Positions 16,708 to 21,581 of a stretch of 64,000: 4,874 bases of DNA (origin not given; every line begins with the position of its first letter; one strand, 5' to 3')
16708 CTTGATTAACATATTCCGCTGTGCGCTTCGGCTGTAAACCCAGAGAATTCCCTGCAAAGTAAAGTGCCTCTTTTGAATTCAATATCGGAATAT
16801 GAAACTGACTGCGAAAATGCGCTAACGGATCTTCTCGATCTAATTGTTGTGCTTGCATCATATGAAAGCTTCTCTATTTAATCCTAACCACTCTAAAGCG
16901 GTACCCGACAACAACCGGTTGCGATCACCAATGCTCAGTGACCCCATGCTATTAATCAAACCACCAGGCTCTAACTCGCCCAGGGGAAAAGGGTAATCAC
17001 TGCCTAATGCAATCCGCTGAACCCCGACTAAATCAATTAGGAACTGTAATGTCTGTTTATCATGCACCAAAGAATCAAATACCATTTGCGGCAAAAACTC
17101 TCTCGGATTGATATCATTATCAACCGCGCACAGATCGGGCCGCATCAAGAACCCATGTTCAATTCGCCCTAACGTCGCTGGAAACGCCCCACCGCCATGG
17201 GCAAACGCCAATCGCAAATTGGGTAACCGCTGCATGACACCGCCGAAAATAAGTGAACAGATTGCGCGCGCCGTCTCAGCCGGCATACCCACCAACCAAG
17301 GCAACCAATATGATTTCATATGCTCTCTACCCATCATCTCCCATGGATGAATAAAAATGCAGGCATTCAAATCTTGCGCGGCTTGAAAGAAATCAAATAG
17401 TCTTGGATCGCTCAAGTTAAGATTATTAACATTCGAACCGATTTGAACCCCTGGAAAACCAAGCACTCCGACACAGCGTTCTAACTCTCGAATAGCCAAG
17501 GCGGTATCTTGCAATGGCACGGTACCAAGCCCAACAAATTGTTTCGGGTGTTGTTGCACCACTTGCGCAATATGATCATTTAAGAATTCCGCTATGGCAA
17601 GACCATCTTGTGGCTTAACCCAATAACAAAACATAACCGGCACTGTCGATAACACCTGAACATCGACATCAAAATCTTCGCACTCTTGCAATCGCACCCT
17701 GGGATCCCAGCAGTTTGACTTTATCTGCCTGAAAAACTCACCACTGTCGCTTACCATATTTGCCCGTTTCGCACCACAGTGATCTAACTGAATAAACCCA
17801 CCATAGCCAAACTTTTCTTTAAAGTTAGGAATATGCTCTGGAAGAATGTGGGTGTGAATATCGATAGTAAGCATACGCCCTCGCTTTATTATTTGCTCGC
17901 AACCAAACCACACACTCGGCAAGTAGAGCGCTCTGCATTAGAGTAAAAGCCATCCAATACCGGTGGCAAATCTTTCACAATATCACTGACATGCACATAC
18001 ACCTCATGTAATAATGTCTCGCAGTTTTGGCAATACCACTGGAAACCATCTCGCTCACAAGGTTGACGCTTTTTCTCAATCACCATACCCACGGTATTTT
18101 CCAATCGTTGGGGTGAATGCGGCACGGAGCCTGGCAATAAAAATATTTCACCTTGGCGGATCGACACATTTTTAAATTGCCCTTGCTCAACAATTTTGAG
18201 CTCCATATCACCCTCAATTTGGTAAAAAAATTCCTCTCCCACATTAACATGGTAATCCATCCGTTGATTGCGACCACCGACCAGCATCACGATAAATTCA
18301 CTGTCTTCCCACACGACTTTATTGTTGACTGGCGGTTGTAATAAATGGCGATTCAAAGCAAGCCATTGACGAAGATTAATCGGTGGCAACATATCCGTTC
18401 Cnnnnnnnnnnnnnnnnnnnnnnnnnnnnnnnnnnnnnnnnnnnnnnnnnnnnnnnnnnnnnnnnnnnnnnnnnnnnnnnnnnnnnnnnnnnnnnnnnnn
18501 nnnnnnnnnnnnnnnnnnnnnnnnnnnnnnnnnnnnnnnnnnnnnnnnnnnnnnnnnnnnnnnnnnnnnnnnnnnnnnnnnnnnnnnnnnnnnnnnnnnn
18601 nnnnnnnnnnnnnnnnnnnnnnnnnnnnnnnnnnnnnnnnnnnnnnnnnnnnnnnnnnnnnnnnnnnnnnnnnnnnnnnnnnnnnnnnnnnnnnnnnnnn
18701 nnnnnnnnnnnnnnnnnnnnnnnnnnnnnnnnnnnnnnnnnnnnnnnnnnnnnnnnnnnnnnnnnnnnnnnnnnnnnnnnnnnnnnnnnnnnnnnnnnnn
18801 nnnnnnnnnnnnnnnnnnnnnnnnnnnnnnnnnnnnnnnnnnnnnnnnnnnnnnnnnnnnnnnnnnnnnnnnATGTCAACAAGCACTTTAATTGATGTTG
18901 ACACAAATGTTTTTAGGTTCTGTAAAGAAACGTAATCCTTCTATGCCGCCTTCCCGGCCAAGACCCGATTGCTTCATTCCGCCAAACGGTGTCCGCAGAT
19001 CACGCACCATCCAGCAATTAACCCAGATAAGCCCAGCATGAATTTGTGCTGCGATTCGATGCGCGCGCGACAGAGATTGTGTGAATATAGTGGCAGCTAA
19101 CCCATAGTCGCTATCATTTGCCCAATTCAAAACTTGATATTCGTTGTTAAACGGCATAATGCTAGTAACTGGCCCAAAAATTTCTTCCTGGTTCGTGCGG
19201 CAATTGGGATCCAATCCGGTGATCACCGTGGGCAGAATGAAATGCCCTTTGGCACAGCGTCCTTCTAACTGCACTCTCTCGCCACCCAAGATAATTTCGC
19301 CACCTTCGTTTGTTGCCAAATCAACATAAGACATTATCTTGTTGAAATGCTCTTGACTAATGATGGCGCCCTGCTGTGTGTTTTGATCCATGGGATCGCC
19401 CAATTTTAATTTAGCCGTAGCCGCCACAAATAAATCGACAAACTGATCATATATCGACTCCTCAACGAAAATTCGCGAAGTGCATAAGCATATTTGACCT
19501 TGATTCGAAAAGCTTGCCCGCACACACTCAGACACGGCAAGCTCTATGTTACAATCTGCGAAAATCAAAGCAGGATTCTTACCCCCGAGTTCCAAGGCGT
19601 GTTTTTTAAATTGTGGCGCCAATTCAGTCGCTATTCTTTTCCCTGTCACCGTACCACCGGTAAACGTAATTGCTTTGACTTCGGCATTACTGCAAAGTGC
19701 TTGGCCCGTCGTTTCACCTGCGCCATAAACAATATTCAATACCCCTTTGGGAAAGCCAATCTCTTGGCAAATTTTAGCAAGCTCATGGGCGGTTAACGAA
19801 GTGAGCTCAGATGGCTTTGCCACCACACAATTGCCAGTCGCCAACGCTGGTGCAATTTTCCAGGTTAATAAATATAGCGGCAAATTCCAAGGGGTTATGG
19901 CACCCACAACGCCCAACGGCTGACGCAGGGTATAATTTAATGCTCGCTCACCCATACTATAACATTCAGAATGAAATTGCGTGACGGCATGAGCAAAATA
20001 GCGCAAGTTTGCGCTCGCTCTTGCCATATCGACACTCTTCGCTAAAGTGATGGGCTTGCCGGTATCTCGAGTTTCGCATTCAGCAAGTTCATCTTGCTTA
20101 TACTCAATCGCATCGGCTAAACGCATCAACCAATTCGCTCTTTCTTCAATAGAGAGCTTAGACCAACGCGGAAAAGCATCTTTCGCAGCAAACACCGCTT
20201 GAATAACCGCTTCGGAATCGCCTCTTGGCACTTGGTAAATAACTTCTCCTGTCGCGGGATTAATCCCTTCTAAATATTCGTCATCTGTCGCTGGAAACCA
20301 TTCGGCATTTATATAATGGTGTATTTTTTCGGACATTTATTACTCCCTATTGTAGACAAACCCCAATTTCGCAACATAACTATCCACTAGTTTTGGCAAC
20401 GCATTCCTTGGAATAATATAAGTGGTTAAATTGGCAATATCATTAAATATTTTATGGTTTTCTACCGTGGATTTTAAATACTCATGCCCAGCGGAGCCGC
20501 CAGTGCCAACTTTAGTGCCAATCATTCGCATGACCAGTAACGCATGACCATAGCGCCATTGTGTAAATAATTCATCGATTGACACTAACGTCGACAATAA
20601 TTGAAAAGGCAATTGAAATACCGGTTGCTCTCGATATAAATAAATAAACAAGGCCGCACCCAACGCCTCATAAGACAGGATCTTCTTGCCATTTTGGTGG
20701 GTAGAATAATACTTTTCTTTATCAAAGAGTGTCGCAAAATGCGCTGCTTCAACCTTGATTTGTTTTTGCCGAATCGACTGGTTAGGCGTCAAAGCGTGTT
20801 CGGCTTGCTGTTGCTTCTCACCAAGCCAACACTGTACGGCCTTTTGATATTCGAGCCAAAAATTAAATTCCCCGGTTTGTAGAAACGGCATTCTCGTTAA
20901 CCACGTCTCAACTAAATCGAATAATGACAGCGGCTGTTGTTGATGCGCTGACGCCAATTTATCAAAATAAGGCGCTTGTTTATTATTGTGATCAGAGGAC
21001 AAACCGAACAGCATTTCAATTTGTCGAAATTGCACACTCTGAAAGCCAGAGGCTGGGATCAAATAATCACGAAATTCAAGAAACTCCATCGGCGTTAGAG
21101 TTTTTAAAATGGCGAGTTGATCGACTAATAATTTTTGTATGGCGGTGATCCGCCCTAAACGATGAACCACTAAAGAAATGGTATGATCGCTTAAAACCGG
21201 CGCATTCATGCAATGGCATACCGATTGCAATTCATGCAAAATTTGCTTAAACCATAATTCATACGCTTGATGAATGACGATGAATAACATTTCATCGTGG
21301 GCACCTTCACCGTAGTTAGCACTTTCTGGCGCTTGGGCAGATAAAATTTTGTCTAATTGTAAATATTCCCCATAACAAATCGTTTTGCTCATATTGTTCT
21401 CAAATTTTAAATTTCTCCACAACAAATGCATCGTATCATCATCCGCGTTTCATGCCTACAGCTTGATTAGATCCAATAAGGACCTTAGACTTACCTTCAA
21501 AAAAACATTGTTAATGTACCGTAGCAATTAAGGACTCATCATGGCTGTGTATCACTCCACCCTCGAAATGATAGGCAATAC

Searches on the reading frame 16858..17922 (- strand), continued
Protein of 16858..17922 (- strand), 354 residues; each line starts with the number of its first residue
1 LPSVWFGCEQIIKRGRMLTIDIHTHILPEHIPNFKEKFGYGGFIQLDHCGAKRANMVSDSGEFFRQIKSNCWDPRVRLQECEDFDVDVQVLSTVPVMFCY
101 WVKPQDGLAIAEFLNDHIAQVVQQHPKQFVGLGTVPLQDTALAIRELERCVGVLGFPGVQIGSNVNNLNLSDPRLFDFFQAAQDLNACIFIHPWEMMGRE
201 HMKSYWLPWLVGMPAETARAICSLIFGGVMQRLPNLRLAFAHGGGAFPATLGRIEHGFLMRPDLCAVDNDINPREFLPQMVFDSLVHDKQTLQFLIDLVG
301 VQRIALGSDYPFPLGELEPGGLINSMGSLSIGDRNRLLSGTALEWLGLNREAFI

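Call 80: find_encoding_contigs(protein=P0134, flank=10000, max_places=1)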
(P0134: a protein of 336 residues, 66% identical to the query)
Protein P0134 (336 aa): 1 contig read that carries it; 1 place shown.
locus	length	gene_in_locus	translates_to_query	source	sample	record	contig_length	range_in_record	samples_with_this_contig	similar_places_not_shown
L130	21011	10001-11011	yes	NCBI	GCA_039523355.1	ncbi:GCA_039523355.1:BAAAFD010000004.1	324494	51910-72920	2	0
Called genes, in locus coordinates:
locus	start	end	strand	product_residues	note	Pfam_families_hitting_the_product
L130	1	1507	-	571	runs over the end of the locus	-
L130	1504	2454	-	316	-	PF01522:Polysacc_deac_1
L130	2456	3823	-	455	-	PF07992:Pyr_redox_2 (faint), PF00070:Pyr_redox (faint), PF01266:DAO (faint), PF01593:Amino_oxidase, PF03486:HI0933_like (faint), PF13450:NAD_binding_8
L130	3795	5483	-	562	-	PF01522:Polysacc_deac_1, PF11959:DUF3473, PF00535:Glycos_transf_2, PF10111:Glyco_tranf_2_2, PF13641:Glyco_tranf_2_3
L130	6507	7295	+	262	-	PF00106:adh_short, PF13460:NAD_binding_10 (weak), PF13561:adh_short_C2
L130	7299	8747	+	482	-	PF00171:Aldedh, PF05893:LuxC (weak)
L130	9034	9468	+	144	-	PF01042:Ribonuc_L-PSP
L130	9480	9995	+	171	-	PF06052:3-HAO, PF07883:Cupin_2 (weak)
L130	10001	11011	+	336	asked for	PF04909:Amidohydro_2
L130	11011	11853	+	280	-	PF04199:Cyclase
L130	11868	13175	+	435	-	PF00266:Aminotran_5, PF22580:KYNU_C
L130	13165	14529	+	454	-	PF01494:FAD_binding_3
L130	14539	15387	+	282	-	PF03301:Trp_dioxygenase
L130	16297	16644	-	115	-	-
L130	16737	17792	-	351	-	-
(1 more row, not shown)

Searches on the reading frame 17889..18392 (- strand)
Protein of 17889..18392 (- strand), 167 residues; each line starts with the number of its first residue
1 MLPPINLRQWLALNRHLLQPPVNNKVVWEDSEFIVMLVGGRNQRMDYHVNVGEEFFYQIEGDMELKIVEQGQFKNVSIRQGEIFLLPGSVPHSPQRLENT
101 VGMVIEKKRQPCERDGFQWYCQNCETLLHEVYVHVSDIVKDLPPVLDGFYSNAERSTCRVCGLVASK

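Call 4: search_protein_families(library=pfam, proteins=[window:17889-18392:-])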
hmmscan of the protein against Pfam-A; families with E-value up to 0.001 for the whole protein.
window:17889-18392:- (167 aa): 2 families
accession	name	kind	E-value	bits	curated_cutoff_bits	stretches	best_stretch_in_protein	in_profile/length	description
PF06052.18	3-HAO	-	8.8e-59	197.9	25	1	3-150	5-151/151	3-hydroxyanthranilic acid dioxygenase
PF07883.17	Cupin_2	-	0.00013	22.1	27.2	1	46-95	12-57/70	Cupin domain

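Call 5: search_protein_families(library=ncbifam, proteins=[window:17889-18392:-])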
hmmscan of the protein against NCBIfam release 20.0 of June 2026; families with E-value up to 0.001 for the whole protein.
window:17889-18392:- (167 aa): 2 families
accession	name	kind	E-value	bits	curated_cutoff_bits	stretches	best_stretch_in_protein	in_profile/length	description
NF009763.0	PRK13264.1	equivalog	7.5e-72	241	220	1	2-165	5-168/178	3-hydroxyanthranilate 3,4-dioxygenase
TIGR03037.1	anthran_nbaC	equivalog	1.2e-69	233.4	145.95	1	5-162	1-158/159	3-hydroxyanthranilate 3,4-dioxygenase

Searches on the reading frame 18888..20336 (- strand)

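Call 4: search_protein_families(library=pfam, proteins=[window:18888-20336:-])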
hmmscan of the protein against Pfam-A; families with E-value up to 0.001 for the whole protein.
window:18888-20336:- (482 aa): 1 family
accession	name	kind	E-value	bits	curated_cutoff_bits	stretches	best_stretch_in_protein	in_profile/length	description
PF00171.27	Aldedh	-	1.5e-173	578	23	1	14-477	2-461/461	Aldehyde dehydrogenase family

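Call 5: search_protein_families(library=ncbifam, proteins=[window:18888-20336:-])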
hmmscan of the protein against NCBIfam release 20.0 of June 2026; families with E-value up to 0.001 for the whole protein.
window:18888-20336:- (482 aa): 43 families (the best 25 are shown)
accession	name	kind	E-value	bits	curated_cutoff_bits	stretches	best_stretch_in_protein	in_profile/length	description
TIGR03216.1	OH_muco_semi_DH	equivalog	4.9e-169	563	693.25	1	5-480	1-480/481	2-hydroxymuconic semialdehyde dehydrogenase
TIGR02299.1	HpaE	equivalog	1.5e-162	541.6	638.35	1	5-481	1-478/488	5-carboxymethyl-2-hydroxymuconate semialdehyde dehydrogenase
NF009725.0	PRK13252.1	equivalog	1.7e-146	488.5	593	1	3-481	5-481/488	betaine-aldehyde dehydrogenase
TIGR01804.1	BADH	equivalog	4.9e-146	486.9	668.6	1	8-474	1-466/467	betaine-aldehyde dehydrogenase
NF010000.0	PRK13473.1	subfamily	1.6e-136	455.7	615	1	6-481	4-474/475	aminobutyraldehyde dehydrogenase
NF045736.1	PaDhStyDRhodo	equivalog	5.8e-128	427.4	800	1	7-479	5-477/479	phenylacetaldehyde dehydrogenase StyD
NF045735.1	PaDhStyDPseudo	equivalog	8.9e-128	427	850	1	8-479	6-481/483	phenylacetaldehyde dehydrogenase StyD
NF050026.1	AcaldDHExaC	equivalog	3.2e-127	425.2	900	1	3-479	14-493/503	acetaldehyde dehydrogenase ExaC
NF042993.1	AlphKGSA_gudD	equivalog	2.1e-124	415.9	770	1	4-479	3-480/481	alpha-ketoglutaric semialdehyde dehydrogenase GucD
TIGR01780.1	SSADH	subfamily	9.2e-120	400.5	646.35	1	25-473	2-446/448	succinate-semialdehyde dehydrogenase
NF007352.0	PRK09847.1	equivalog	4e-119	398.4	850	1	7-480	22-492/495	aldehyde dehydrogenase PuuC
NF040648.1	lactal_redase_Meth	equivalog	6.1e-116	388.2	650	1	9-469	3-452/463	lactaldehyde dehydrogenase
NF006916.0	PRK09407.1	equivalog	6e-113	378.2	521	1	21-479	35-492/526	succinic semialdehyde dehydrogenase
TIGR03374.1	ABALDH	equivalog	3e-111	372.5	909.3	1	18-478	14-470/472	aminobutyraldehyde dehydrogenase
NF007497.0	PRK10090.1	equivalog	8.3e-109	364.5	500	1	4-474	6-472/480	aldehyde dehydrogenase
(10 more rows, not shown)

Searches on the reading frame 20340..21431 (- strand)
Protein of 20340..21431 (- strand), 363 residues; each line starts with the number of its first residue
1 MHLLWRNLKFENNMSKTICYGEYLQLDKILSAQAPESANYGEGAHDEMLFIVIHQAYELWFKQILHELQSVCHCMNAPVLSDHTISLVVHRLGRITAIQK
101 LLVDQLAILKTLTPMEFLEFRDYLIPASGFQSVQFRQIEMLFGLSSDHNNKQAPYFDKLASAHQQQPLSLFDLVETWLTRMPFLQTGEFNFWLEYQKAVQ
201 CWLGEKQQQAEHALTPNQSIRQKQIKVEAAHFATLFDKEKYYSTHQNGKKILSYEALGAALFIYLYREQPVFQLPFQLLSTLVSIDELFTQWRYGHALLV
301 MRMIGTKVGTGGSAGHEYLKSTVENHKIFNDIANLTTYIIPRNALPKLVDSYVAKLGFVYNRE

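Call 6: search_protein_families(library=pfam, proteins=[window:20340-21431:-])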
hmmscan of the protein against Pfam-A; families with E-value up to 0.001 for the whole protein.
window:20340-21431:- (363 aa): 1 family
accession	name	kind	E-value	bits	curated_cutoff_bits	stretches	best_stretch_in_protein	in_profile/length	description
PF03301.18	Trp_dioxygenase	-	3.2e-96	323.2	34.9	1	12-339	8-346/346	Tryptophan 2,3-dioxygenase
